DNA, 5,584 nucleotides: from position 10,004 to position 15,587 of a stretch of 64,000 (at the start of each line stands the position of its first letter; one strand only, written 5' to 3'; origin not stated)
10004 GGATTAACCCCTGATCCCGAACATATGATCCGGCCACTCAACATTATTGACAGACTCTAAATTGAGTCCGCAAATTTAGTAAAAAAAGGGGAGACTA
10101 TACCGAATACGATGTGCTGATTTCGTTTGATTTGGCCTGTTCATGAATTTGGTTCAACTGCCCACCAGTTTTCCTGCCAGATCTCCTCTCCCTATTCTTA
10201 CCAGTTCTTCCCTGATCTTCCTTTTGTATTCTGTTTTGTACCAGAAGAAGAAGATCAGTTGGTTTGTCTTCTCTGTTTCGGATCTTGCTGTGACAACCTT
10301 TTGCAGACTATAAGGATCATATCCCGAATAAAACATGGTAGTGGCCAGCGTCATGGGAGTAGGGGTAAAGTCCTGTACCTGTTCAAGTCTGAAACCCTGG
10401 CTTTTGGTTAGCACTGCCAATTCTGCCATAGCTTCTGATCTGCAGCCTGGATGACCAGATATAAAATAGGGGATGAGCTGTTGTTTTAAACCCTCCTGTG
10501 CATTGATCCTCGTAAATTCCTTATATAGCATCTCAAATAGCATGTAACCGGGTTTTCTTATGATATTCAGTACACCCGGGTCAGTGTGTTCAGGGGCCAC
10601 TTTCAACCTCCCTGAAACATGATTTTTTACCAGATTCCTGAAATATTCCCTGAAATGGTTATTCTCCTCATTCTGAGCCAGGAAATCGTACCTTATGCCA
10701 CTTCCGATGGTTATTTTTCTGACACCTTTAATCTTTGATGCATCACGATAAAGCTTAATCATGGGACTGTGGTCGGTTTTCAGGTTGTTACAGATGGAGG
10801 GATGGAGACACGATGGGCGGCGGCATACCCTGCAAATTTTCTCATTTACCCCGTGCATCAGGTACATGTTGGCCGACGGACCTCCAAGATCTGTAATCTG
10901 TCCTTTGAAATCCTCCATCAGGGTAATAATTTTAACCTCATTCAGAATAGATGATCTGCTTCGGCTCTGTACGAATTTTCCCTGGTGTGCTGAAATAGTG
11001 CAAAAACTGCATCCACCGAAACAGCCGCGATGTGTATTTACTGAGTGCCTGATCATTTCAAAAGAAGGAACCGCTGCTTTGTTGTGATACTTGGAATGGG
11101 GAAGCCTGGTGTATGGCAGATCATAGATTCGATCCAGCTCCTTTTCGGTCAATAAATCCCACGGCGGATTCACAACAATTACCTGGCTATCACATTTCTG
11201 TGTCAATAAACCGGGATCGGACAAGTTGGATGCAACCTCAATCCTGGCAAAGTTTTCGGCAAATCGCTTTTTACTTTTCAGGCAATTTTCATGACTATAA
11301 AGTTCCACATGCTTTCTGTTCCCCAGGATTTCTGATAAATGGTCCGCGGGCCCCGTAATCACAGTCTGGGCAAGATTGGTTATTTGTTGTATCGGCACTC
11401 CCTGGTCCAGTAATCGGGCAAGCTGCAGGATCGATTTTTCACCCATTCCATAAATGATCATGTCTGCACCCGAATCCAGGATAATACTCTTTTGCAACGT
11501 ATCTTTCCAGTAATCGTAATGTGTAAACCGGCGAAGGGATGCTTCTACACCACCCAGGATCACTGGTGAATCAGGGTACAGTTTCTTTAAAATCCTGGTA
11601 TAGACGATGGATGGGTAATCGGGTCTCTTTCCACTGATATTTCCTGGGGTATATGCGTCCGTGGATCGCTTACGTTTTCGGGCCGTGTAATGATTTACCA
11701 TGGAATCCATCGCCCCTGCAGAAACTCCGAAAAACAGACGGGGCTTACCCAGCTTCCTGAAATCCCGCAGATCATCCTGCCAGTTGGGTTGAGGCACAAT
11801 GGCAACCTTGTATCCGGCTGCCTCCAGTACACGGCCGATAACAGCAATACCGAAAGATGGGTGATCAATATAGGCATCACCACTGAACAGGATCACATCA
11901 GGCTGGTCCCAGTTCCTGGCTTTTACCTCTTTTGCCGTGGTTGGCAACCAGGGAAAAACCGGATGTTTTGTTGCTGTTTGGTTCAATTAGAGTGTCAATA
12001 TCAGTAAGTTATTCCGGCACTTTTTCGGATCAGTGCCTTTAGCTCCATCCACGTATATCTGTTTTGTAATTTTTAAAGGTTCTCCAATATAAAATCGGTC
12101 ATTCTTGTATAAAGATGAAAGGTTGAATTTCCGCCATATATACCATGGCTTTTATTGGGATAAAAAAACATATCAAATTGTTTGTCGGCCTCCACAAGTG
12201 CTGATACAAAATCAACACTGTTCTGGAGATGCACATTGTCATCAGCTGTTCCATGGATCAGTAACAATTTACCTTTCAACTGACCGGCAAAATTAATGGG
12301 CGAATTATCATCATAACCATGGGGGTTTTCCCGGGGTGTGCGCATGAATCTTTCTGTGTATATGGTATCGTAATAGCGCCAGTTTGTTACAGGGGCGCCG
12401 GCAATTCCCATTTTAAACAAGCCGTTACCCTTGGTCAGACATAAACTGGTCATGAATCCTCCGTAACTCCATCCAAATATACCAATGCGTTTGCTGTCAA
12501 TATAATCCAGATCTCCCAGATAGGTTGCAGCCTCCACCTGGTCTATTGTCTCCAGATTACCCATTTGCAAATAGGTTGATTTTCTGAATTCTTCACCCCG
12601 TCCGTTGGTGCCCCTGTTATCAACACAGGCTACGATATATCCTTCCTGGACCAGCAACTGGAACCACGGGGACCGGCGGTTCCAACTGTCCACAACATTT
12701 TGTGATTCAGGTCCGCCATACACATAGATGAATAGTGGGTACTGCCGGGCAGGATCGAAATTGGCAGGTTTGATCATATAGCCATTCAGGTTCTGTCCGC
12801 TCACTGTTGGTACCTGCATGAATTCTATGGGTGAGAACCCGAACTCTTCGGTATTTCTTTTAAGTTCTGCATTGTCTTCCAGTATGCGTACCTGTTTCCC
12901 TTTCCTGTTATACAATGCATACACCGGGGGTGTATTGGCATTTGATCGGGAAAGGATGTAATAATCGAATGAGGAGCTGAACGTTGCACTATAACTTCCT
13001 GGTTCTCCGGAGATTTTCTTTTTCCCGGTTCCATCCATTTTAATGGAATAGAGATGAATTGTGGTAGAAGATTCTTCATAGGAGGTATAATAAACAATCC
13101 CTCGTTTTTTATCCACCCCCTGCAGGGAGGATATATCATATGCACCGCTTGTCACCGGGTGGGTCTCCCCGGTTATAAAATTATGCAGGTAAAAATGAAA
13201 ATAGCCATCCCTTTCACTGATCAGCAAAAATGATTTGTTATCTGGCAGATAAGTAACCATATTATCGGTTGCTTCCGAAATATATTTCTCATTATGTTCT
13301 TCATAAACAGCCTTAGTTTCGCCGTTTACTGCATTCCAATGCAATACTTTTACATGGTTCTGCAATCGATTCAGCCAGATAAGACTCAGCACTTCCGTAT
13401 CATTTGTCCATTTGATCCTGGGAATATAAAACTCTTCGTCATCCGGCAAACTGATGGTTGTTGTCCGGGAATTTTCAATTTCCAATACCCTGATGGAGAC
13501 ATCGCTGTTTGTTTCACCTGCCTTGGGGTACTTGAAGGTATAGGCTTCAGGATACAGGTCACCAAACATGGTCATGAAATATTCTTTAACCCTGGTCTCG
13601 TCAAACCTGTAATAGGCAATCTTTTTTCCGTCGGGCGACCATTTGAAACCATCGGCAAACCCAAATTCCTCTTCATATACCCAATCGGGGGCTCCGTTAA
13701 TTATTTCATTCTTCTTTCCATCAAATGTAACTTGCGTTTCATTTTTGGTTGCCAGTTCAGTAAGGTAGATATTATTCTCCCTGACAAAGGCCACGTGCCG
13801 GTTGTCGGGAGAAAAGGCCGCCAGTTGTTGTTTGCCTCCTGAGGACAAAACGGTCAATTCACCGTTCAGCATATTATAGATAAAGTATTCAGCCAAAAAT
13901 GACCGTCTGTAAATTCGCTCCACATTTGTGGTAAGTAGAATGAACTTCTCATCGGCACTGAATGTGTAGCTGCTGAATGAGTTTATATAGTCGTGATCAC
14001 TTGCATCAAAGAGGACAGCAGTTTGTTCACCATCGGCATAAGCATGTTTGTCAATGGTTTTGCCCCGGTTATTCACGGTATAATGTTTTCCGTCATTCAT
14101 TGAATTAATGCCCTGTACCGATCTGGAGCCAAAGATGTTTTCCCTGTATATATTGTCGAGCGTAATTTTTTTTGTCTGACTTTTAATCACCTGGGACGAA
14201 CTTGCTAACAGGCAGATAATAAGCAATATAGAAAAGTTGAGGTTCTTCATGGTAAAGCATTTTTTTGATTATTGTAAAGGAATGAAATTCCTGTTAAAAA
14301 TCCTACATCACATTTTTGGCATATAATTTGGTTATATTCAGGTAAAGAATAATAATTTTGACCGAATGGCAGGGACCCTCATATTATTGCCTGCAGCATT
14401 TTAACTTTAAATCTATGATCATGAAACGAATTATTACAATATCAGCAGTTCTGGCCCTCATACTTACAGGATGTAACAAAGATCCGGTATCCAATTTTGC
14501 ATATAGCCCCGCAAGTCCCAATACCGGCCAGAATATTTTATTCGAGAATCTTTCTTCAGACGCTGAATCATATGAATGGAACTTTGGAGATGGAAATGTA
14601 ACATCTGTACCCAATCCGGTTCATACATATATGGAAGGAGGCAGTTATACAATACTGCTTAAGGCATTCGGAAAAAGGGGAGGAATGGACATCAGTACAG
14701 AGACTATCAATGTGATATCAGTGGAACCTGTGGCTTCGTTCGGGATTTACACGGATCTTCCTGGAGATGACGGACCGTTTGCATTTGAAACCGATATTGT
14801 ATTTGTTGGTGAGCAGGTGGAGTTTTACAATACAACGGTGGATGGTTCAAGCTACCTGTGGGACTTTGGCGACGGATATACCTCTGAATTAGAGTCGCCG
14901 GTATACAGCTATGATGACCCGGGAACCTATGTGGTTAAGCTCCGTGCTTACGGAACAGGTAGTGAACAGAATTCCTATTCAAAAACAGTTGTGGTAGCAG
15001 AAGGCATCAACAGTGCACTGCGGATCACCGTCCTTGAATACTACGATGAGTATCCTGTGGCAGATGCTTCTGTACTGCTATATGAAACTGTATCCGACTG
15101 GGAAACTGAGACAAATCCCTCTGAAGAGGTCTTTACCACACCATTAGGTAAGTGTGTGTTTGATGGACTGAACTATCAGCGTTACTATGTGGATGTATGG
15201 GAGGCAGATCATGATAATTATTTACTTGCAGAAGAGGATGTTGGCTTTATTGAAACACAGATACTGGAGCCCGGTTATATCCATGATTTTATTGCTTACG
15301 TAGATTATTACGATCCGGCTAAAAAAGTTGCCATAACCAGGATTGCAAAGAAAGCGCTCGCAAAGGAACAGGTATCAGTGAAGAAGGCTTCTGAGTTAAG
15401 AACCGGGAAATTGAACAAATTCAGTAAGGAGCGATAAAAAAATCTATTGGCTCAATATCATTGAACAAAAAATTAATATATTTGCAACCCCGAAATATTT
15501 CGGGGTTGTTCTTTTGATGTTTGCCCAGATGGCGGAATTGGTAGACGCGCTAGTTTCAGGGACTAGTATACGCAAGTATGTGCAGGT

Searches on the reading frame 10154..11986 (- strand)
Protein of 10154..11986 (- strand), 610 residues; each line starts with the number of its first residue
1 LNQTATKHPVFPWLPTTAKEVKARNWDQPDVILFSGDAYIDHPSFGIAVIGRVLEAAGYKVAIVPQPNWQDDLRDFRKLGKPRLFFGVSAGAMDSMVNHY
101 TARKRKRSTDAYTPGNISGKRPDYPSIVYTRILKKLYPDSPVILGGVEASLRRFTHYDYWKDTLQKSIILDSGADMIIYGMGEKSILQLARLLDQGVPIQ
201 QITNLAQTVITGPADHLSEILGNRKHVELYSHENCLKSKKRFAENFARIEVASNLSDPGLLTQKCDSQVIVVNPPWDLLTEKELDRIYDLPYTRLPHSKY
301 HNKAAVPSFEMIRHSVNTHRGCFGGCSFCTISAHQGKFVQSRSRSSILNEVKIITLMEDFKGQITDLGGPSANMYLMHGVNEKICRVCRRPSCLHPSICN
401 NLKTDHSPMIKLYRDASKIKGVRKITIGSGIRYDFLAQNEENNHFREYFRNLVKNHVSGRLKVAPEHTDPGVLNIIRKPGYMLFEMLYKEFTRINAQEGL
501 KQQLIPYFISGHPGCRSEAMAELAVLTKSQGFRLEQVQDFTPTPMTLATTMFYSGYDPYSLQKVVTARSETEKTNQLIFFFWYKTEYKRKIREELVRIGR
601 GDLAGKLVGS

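Call 13: search_protein_families(library=pfam, proteins=[window:10154-11986:-], max_evalue=0.00001)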
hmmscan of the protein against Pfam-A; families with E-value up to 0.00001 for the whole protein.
window:10154-11986:- (610 aa): 3 families
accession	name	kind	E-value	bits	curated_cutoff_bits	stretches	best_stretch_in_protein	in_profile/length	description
PF08497.15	Radical_SAM_N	-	5.9e-125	417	25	1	13-315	1-301/301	Radical SAM N-terminal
PF11842.13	DUF3362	-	4.2e-10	40.5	27.6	1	535-605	1-76/151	Domain of unknown function (DUF3362)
PF04055.27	Radical_SAM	-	4.5e-06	27.4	29.5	0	316-478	1-123/166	Radical SAM superfamily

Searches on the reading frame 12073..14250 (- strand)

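Call 13: search_protein_families(library=pfam, proteins=[window:12073-14250:-], max_evalue=0.00001)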
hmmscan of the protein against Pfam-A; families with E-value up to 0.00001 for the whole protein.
window:12073-14250:- (725 aa): 5 families
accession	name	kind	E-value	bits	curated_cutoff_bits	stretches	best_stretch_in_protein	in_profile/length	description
PF00930.27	DPPIV_N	-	1.6e-99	333.4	22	1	98-442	1-354/354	Dipeptidyl peptidase IV (DPP IV) N-terminal region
PF00326.27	Peptidase_S9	-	6.2e-58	196.2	22.6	1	530-725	7-210/213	Prolyl oligopeptidase family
PF02129.25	Peptidase_S15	-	6.5e-09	36.3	23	1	518-639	33-146/262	X-Pro dipeptidyl-peptidase (S15 family)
PF20434.5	BD-FAE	-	1.7e-08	34.7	26.8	0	638-685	168-215/215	BD-FAE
PF07676.18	PD40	-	2.3e-06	27.8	20.9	0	204-216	16-28/38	WD40-like Beta Propeller Repeat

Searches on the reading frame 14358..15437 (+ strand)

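Call 13: search_protein_families(library=pfam, proteins=[window:14358-15437:+], max_evalue=0.00001)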
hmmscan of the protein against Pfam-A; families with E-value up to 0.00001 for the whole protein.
window:14358-15437:+ (359 aa): 2 families
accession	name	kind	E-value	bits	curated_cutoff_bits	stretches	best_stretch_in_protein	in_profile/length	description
PF18911.6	PKD_4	-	1e-23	83.6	27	2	40-116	1-80/85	PKD domain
PF00801.26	PKD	-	3e-18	66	23.5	2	51-114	6-76/80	PKD domain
